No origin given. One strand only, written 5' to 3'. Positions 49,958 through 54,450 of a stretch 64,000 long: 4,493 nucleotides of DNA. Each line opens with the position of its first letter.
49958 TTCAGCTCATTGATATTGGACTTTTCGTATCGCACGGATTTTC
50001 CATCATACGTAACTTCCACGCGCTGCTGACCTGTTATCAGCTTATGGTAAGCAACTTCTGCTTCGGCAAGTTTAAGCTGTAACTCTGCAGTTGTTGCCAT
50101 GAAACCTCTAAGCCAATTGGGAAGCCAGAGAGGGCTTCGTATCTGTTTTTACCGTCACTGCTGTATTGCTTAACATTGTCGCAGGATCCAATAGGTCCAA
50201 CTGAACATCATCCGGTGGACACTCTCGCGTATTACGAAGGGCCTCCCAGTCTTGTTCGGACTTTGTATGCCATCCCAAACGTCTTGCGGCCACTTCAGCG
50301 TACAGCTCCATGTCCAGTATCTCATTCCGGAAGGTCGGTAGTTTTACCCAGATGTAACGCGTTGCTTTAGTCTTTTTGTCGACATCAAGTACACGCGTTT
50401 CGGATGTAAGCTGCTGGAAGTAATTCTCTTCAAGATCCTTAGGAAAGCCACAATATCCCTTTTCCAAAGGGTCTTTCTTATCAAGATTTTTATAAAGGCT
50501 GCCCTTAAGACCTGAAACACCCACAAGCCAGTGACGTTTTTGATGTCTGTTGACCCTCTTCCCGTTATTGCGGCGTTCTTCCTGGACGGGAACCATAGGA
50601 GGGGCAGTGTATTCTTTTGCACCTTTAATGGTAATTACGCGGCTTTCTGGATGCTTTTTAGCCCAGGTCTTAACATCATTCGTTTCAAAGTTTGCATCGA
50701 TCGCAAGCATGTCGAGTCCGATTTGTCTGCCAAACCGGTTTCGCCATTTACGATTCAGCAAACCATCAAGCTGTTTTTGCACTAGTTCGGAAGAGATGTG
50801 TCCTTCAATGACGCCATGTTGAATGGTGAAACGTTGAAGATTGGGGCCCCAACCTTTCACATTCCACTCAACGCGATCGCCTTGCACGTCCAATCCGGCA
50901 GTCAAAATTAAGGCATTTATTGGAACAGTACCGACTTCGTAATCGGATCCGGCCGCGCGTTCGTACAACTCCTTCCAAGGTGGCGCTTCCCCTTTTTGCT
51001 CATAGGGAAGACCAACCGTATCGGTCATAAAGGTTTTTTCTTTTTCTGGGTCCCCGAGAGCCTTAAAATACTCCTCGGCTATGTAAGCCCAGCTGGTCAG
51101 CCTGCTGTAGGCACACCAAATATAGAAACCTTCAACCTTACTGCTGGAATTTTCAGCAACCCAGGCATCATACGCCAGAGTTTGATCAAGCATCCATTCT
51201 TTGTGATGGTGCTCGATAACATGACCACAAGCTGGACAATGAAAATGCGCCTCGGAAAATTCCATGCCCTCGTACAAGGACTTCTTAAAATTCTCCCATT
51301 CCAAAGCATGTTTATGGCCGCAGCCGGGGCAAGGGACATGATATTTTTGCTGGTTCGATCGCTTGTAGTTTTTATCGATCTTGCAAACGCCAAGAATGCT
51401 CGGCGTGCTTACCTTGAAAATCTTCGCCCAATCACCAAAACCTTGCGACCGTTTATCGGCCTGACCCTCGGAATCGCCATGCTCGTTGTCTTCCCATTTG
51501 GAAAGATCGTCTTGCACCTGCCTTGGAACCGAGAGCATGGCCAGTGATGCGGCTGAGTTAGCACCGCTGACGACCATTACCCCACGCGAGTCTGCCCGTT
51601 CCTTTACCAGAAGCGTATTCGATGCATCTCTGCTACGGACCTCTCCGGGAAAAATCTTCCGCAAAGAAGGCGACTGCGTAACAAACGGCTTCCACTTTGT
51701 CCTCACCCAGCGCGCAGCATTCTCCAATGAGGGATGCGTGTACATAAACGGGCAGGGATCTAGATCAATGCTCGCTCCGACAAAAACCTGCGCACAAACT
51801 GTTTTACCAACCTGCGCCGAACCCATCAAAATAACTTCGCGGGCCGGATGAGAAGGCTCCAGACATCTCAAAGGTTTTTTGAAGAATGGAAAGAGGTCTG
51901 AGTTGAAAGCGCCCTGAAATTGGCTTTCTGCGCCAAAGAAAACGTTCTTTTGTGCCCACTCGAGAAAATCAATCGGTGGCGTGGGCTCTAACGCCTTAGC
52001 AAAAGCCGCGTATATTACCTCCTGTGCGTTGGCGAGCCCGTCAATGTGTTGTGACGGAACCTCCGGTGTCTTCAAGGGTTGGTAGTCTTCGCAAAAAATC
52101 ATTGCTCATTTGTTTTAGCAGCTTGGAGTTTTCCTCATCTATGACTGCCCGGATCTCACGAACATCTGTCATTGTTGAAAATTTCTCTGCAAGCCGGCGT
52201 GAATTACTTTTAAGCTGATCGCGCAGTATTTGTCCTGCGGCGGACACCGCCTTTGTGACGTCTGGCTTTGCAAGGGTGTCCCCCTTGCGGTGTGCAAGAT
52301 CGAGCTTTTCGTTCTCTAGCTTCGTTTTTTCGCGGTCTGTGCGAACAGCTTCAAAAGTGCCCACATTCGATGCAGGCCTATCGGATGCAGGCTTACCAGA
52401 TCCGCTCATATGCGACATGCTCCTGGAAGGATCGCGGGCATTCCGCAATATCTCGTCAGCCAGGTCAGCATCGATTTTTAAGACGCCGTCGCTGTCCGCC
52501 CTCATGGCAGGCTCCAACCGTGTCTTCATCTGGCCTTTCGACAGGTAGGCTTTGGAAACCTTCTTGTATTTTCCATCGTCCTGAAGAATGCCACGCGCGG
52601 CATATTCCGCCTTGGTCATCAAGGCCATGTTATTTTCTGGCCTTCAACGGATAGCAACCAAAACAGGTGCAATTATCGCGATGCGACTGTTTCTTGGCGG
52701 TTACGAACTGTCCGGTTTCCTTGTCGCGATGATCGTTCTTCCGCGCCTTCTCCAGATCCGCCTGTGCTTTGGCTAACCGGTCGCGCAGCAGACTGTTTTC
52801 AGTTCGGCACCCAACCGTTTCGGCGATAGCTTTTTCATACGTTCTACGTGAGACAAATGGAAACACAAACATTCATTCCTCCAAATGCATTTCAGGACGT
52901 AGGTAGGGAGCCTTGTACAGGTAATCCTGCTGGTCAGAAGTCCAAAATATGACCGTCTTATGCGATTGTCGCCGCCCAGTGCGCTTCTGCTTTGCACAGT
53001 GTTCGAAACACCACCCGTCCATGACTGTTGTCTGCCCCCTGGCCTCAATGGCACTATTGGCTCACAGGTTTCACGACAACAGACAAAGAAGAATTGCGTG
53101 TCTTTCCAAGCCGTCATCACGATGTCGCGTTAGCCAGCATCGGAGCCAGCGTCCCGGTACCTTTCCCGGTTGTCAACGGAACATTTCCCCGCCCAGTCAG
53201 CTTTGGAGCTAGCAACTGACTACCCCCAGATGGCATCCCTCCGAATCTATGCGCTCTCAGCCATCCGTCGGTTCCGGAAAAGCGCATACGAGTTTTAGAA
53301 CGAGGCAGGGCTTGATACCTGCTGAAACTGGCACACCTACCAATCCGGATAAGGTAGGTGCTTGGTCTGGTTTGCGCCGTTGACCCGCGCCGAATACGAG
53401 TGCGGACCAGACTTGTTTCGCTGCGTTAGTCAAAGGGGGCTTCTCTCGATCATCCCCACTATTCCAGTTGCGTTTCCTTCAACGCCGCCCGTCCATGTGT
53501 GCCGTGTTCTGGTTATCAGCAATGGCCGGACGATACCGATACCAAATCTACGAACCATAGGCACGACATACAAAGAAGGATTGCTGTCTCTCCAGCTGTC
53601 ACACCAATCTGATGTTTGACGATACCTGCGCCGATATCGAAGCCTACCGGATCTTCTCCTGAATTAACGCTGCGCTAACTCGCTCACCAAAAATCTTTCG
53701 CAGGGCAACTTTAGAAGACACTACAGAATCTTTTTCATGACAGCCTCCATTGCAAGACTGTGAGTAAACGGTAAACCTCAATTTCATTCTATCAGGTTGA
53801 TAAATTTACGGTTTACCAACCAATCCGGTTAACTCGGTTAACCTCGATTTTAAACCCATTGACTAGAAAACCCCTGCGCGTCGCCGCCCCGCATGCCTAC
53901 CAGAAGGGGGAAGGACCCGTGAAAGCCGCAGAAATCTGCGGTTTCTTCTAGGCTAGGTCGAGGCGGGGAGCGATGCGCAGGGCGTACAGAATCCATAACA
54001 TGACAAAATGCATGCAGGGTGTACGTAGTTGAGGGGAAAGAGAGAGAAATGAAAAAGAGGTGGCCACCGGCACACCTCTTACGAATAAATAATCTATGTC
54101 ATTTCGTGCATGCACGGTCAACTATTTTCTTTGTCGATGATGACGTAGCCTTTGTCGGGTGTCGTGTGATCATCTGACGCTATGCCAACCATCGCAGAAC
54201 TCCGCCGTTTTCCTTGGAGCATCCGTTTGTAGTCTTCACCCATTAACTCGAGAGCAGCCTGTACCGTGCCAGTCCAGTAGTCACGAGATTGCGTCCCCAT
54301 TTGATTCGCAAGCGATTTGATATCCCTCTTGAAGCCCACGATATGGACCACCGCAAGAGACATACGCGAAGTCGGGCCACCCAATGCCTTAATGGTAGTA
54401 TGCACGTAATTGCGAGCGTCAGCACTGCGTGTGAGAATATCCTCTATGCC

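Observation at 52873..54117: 1.25-kb non-coding structured region between the replication/regulatory genes and the packaging module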

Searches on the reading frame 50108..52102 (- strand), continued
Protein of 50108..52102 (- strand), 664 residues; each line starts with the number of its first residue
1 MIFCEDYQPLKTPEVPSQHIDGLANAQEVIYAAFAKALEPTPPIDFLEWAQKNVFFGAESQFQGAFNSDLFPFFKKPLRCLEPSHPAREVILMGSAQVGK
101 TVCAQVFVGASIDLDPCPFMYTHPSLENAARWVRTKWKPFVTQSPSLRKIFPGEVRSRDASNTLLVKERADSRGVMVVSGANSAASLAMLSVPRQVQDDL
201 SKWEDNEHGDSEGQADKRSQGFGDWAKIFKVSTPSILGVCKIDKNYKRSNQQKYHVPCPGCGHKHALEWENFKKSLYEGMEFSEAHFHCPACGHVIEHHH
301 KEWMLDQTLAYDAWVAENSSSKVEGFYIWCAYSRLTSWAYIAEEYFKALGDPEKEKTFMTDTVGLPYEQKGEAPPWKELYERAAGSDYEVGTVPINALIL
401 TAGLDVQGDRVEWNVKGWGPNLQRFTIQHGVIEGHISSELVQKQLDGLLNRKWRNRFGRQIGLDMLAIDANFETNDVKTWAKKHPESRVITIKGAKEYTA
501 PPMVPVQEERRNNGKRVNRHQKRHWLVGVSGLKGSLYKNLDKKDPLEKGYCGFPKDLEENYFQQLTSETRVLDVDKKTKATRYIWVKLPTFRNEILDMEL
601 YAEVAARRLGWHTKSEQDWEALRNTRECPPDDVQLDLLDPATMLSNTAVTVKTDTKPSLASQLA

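Call 47: find_related_loci(query=A2, collection=genome_contigs, flank=6000)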
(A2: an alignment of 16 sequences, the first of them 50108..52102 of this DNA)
Query A2 (664 aa) in genome_contigs; peptide patterns used: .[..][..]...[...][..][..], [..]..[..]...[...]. (x = any residue, [..] = any of these).
219 stretches matched a pattern; 150 encode a relative of the query (tblastn E <= 1e-3); the best 80 are kept; 80 distinct loci.
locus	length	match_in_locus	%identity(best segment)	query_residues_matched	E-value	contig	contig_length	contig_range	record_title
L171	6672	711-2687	56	1-657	0e+0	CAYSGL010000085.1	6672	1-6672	MAG TPA_asm: uncultured Pseudobdellovibrionaceae bacterium isolate SRP304446_co1_7 genome assembly, contig: NODE_8119_le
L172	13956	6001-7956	55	1-656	0e+0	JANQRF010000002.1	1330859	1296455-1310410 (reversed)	MAG: Alphaproteobacteria bacterium isolate IP29b_bin.51 k99_1008781, whole genome shotgun sequence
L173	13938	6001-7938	48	21-664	0e+0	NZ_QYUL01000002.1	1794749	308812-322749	Azospirillum cavernae strain K2W22B-5 Segkk1, whole genome shotgun sequence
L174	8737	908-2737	47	22-640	0e+0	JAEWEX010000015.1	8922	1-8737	MAG: Proteobacteria bacterium isolate OH_PBlB_159 k127_444017, whole genome shotgun sequence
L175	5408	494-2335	48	23-642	0e+0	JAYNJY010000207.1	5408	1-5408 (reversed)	MAG: Rhodospirillaceae bacterium isolate 139543_S12_metabat_bins_2.tsv.085_sub NODE_10732_length_5408_cov_6.034747, whol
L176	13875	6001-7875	45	22-656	0e+0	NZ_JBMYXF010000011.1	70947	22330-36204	MAG: Halocynthiibacter sp. isolate ME_XS_2210_bin_2 ME_XS_2210_bin_2_10, whole genome shotgun sequence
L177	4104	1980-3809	47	23-640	0e+0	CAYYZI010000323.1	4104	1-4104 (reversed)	MAG TPA_asm: uncultured Geminicoccaceae bacterium isolate SRP216583_co2_97 genome assembly, contig: NODE_20191_length_41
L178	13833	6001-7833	46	22-639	5e-180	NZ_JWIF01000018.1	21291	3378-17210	Halocynthiibacter namhaensis strain RA2-3 ctg7180000007295, whole genome shotgun sequence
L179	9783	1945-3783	46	22-639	2e-176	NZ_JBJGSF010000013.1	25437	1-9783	Pseudooceanicola sp. MF1-13 NODE_13_length_25437_cov_59.361159, whole genome shotgun sequence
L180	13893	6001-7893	45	22-658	3e-176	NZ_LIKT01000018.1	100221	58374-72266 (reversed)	Phaeobacter sp. 11ANDIMAR09 PM09_018, whole genome shotgun sequence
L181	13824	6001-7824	47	23-639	0e+0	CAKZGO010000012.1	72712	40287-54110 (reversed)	MAG TPA_asm: uncultured Dongia sp. isolate ERR2114811_bin.4_CONCOCT_v1.1_MAG genome assembly, contig: ERZ1034369.54, who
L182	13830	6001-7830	46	23-639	2e-175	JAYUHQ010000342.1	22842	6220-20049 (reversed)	MAG: Aestuariivirga sp. isolate GFS_8503 GFS_8503_341, whole genome shotgun sequence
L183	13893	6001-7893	46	23-649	8e-175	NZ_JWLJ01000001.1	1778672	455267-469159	Ruegeria sp. ANG-R contig_1, whole genome shotgun sequence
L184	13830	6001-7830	46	23-639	5e-175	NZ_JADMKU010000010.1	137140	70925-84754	Thalassovita aquimarina strain KMM 8518 NODE_10_length_137140_cov_22.464254, whole genome shotgun sequence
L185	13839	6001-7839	46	23-639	2e-174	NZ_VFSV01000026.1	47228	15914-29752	Palleronia caenipelagi strain JBTF-M29 contig26, whole genome shotgun sequence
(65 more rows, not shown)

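Call 62: find_encoding_contigs(protein=P0003, flank=3000, max_places=5)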
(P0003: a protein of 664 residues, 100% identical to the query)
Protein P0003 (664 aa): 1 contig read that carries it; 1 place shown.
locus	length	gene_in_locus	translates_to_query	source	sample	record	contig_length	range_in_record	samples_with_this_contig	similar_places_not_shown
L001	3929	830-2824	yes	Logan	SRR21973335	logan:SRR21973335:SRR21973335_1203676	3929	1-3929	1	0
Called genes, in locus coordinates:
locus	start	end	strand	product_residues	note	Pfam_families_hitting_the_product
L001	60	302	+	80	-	-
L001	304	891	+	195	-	-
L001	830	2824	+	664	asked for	PF05876:GpA_ATPase, PF20454:GpA_nuclease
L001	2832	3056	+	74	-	PF02831:gpW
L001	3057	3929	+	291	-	?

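Call 63: list_cluster_members(proteins=[P0003, P0001, P0005])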
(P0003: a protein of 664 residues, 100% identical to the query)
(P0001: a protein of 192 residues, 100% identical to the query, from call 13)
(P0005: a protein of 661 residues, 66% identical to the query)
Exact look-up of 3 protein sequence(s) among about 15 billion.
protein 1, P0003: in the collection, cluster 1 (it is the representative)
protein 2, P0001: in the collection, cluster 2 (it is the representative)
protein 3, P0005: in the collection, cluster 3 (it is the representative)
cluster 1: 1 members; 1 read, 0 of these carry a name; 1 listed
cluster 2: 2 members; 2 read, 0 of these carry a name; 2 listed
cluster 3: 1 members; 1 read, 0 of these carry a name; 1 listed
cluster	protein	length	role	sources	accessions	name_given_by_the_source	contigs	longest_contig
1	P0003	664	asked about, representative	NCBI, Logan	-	-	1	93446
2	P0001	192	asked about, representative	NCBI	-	-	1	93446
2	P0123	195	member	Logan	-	-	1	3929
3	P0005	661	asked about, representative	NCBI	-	-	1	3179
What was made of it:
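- Tried and rejected: The source organism could not be named (calls 62, 63).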

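Call 70: search_dna_similar(query=window:50108-52102:-, collection=phages, mode=protein, max_rows=15)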
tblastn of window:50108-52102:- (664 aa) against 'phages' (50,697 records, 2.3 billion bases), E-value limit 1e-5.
Records with a match: 801; places in all: 805; records where one place covers at least 80% of the query: 729.
Best place of each record, by identity: <60% 801.
By first word of the organism name: Escherichia 132; Salmonella 87; Flavobacterium 79; Vibrio 74; Pseudomonas 57; Rhodobacter 34; Klebsiella 25; Ralstonia 23; Bacteriophage 23; Proteus 21; and 64 more.
By host as written in the record: - 117; Flavobacterium columnare 62; Escherichia coli 54; Rhodobacter capsulatus YW1 34; Pseudomonas aeruginosa 32; Salmonella enterica subsp. enterica serovar Typhimurium 24; Ralstonia solanacearum 21; Salmonella enterica 17; and 236 more.
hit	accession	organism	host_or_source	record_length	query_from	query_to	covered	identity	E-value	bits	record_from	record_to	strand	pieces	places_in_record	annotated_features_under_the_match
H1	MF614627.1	Sinorhizobium phage phi2LM21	Sinorhizobium sp. LM21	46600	17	622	91%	40.1%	1e-141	462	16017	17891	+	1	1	terminase large subunit | hypothetical protein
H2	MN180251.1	Wolbachia phage WO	Wolbachia sp. wMel_KL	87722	26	622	90%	33.3%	1e-84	297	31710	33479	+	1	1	terminase large subunit | hypothetical protein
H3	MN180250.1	Wolbachia phage WO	Wolbachia sp. wMel_KL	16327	24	622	90%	33.1%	1e-82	291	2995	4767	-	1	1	terminase large subunit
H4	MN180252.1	Wolbachia phage WO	Wolbachia sp. wMel_AMD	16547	24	622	90%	33.1%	1e-82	291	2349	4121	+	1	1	terminase large subunit | hypothetical protein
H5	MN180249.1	Wolbachia phage WO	Wolbachia sp. wRi_AMD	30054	24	622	90%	33.1%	4e-84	295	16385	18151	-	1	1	terminase large subunit | hypothetical protein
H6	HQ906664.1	Wolbachia endosymbiont wVitA of Nasonia vitripennis phage ...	Wolbachia endosymbiont wVitA of Nasonia ...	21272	27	622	88%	33.8%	1e-73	301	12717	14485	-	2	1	record has no annotation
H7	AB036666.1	Wolbachia phage WO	-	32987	27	622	90%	32.8%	3e-84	296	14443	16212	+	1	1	gp15: similar to terminase large subunit of phage lambda | gp14: hypothetical protein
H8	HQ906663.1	Wolbachia endosymbiont wVitA of Nasonia vitripennis phage ...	Wolbachia endosymbiont wVitA of Nasonia ...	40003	27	627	91%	32.4%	2e-84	296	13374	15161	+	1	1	record has no annotation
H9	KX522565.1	Wolbachia phage WO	wVitA Wolbachia of Nasonia vitripennis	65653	29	627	90%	32.4%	2e-83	293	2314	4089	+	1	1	terminase large subunit family protein | ankyrin repeat family protein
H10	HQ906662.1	Wolbachia endosymbiont wVitA of Nasonia vitripennis phage ...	Wolbachia endosymbiont wVitA of Nasonia ...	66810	29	627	90%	32.4%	2e-83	293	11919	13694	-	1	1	phage terminase | ankyrin repeat protein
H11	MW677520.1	Rhodobacter phage RcOceanus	Rhodobacter capsulatus YW1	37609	18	622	91%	31.9%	1e-81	288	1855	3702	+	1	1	5: terminase large subunit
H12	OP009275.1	Rhodobacter phage RcKvothe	Rhodobacter capsulatus YW1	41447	18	622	91%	31.9%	1e-81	288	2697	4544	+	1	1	terminase large subunit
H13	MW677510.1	Rhodobacter phage RcDormio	Rhodobacter capsulatus YW1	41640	18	622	91%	31.9%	1e-81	288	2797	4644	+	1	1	6: terminase large subunit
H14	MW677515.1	Rhodobacter phage RcHotPocket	Rhodobacter capsulatus YW1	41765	18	622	91%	31.9%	1e-81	288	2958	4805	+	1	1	7: terminase large subunit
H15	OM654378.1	Pararheinheimera phage vB_PsoM_KLER1-1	Pararheinheimera soli strain KR2-1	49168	32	622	89%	32.5%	7e-77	274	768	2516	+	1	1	terminase large subunit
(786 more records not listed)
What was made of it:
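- Closest known: Bacteriophage lambda cos. Different: Every cultured-phage TerL match is below 60% identity, and the best is 40% (call 70).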

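Call 71: get_annotated_region(hit=H1, flank=2500)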
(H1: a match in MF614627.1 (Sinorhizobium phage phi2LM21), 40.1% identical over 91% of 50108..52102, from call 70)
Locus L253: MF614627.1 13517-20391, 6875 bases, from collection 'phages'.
description: Sinorhizobium phage phi2LM21, complete genome.
organism: Sinorhizobium phage phi2LM21 (NCBI taxid 2029632)
taxonomy: Viruses; Duplodnaviria; Heunggongvirae; Uroviricota; Caudoviricetes
host: Sinorhizobium sp. LM21; source: -; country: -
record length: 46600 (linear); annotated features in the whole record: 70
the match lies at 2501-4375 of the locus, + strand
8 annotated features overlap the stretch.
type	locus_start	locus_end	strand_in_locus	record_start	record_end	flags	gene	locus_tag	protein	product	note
CDS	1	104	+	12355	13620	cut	-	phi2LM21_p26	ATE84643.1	helix-turn-helix domain-containing protein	putative replication initiation protein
CDS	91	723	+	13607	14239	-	-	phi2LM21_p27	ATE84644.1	transcription antitermination protein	transcription antitermination protein NusG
CDS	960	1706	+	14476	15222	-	-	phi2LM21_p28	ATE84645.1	hypothetical protein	-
CDS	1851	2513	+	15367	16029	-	-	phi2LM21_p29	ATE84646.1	hypothetical protein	-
CDS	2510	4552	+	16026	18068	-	-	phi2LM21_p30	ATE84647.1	terminase large subunit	-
CDS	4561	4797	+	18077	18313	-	-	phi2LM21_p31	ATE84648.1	head-to-tail joining protein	-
CDS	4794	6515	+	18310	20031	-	-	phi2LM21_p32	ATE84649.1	portal protein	portal protein, lambda family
CDS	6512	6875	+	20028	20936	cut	-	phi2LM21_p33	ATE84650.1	head maturation protease C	-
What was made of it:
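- Closest known: Sinorhizobium phage phi2LM21, the closest cultured phage. Different: The upstream genes differ and include a NusG-like protein (call 71).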

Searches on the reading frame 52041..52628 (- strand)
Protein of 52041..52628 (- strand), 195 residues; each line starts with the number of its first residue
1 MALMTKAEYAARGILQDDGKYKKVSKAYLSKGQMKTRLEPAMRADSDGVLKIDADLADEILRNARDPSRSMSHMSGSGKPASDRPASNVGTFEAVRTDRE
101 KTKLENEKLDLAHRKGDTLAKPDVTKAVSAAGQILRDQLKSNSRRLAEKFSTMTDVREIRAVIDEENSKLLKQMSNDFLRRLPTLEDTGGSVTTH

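Call 6: search_protein_families(library=pfam, proteins=[window:52041-52628:-], max_evalue=0.01)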
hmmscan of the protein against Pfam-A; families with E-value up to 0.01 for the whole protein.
window:52041-52628:- (195 aa): 0 families
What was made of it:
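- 52041..52628 (-): Terminase small subunit, the presumed cosB reader. No Pfam hit (call 6).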

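Call 7: search_protein_families(library=phrogs, proteins=[window:52041-52628:-], max_evalue=0.001)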
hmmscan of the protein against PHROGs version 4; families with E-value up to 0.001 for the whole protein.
window:52041-52628:- (195 aa): 1 family
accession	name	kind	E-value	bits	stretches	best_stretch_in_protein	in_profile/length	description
phrog_57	-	head and packaging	7.6e-15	56.3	1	23-179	23-174/199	terminase small subunit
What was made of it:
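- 52041..52628 (-): phrog_57, E 7.6e-15 (call 7).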

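Call 12: find_encoding_contigs(protein=window:52041-52628:-, flank=10000, max_places=10)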
Protein window:52041-52628:- (195 aa): 1 contig read that carries it; 1 place shown.
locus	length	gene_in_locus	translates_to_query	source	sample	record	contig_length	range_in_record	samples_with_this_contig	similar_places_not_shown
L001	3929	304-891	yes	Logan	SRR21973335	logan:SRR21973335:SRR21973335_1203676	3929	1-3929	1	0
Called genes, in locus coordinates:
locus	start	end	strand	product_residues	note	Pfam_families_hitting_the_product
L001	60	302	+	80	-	-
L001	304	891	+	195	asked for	-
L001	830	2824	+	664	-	PF05876:GpA_ATPase, PF20454:GpA_nuclease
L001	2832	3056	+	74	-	PF02831:gpW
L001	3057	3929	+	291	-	?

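Call 13: find_homologous_proteins(query=window:52041-52628:-)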
Query window:52041-52628:- (195 aa): 2 proteins with E <= 0.001 among 242 candidates.
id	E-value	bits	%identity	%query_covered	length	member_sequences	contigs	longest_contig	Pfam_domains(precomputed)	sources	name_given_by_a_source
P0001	2.6e-115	400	100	98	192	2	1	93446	-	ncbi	-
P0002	1.2e-75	271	69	100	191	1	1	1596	-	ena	-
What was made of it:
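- With only two close relatives in 5.8 billion proteins (call 13), absence of conservation cannot prove absence of function.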

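Call 14: find_encoding_contigs(protein=P0001, flank=10000)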
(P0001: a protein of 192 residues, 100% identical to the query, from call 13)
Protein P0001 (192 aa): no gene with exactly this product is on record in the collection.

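Call 15: find_encoding_contigs(protein=P0002, flank=10000)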
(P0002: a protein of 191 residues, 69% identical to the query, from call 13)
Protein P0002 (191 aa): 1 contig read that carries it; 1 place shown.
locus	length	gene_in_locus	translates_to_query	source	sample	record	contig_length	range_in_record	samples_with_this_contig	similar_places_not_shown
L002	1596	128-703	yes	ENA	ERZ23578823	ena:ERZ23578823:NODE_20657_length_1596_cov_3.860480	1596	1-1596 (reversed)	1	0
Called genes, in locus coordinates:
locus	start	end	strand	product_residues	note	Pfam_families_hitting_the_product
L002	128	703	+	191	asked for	-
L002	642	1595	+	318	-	?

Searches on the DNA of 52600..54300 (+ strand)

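Call 11: search_dna_similar(query=window:52873-54117:+, collection=phages, mode=distant)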
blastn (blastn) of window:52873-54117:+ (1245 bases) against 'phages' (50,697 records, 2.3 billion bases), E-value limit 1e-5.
No match.

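Call 30: search_rna_families(source=window, start=52600, end=54300, threshold=evalue, max_evalue=5)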
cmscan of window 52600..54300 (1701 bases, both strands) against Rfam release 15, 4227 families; matches with E-value up to 5: 2.
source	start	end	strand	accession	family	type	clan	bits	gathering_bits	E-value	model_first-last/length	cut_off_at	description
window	54135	54179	+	RF01141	sR18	Gene; snRNA; snoRNA; CD-box;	-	17.3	45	0.57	1-56/56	no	Small nucleolar RNA sR18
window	52604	52767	+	RF01946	KCNQ1OT1_1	Gene; lncRNA;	-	11.7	70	0.18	315-464/464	no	KCNQ1 overlapping transcript 1 conserved region 1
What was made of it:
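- On Any curated RNA family (Rfam 15): In 52,600-54,300 the best matches are chance level, at E 0.18-0.57 and far below the gathering scores (call 30).
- No Rfam match even at E<=5 (call 30).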
